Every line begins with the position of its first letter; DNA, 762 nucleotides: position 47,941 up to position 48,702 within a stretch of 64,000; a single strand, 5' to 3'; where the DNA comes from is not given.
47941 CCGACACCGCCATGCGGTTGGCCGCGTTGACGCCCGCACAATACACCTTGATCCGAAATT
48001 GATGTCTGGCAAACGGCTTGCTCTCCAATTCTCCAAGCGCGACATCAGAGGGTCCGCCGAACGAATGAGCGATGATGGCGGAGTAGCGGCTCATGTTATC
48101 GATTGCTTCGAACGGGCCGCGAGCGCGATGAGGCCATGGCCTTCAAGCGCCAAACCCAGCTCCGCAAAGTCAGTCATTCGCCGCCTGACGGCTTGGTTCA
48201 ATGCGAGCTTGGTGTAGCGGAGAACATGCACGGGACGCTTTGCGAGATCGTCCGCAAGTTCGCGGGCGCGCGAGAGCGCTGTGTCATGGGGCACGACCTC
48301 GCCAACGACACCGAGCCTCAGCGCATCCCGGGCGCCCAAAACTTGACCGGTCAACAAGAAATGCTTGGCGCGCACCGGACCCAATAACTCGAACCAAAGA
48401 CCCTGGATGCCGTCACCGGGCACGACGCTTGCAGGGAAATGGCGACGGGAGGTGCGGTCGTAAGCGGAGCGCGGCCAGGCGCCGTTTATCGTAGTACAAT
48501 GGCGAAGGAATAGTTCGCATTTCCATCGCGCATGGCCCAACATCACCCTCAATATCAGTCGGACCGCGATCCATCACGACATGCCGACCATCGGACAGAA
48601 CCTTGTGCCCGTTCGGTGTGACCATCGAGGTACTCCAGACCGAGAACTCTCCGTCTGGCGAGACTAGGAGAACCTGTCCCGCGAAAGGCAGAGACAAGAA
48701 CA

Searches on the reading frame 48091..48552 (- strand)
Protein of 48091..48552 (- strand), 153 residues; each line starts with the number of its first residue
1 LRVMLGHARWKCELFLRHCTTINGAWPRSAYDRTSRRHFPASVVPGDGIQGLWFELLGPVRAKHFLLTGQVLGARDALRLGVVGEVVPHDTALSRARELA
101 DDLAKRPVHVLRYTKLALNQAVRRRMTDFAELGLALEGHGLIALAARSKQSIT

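Call 3: search_protein_families(library=pfam, proteins=[window:48091-48552:-], max_evalue=0.01)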
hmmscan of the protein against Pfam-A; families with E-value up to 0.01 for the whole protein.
window:48091-48552:- (153 aa): 1 family
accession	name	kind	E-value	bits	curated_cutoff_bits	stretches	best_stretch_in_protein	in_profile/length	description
PF00378.25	ECH_1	-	2.8e-11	43.7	27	1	43-128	130-215/251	Enoyl-CoA hydratase/isomerase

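Call 4: search_protein_families(library=ncbifam, proteins=[window:48091-48552:-], max_evalue=0.01)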
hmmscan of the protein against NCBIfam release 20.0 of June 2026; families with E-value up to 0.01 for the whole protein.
window:48091-48552:- (153 aa): 49 families (the best 25 are shown)
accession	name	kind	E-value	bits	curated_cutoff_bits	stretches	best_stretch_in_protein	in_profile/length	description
NF006699.0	PRK09245.1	subfamily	2.4e-16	59.8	354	1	43-135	145-237/266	crotonase/enoyl-CoA hydratase family protein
NF006128.0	PRK08272.1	subfamily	8.2e-14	51.5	257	1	38-124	166-252/308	crotonase/enoyl-CoA hydratase family protein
NF004840.0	PRK06190.1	equivalog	3.2e-13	49.9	253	1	42-126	137-221/260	enoyl-CoA hydratase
NF005595.0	PRK07327.1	subfamily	8.4e-13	48.1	292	1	41-141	146-245/271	enoyl-CoA hydratase/isomerase family protein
NF006140.0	PRK08290.1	subfamily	2.7e-12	46.5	280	1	57-122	176-241/292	enoyl-CoA hydratase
NF051848.1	EnCoAHydtEchA19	equivalog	7.3e-11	42.1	400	1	58-123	152-217/258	enoyl-CoA hydratase EchA19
NF005496.0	PRK07110.1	domain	8e-11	41.5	215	1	42-131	135-224/249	polyketide synthase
NF006108.0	PRK08259.1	equivalog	1.2e-09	38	273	1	56-123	148-215/256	crotonase/enoyl-CoA hydratase family protein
NF004525.0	PRK05870.1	equivalog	1.6e-09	38.1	285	1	43-123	137-215/249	enoyl-CoA hydratase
NF004634.0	PRK05980.1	equivalog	1.8e-09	37.4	375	1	55-147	154-242/263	crotonase/enoyl-CoA hydratase family protein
NF004475.0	PRK05809.1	subfamily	3.1e-09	36.7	394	1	43-123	139-219/260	short-chain-enoyl-CoA hydratase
NF007239.0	PRK09674.1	equivalog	3.8e-09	36.4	371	1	43-147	136-236/257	2,3-dehydroadipyl-CoA hydratase PaaF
NF006107.0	PRK08258.1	equivalog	1.2e-08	34.6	330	1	56-126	169-239/277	enoyl-CoA hydratase family protein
NF005126.0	PRK06563.1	subfamily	1.5e-08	34.3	261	1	57-123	156-222/263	crotonase/enoyl-CoA hydratase family protein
NF006588.0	PRK09120.1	equivalog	2.2e-08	33.6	276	1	43-121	146-224/276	p-hydroxycinnamoyl CoA hydratase/lyase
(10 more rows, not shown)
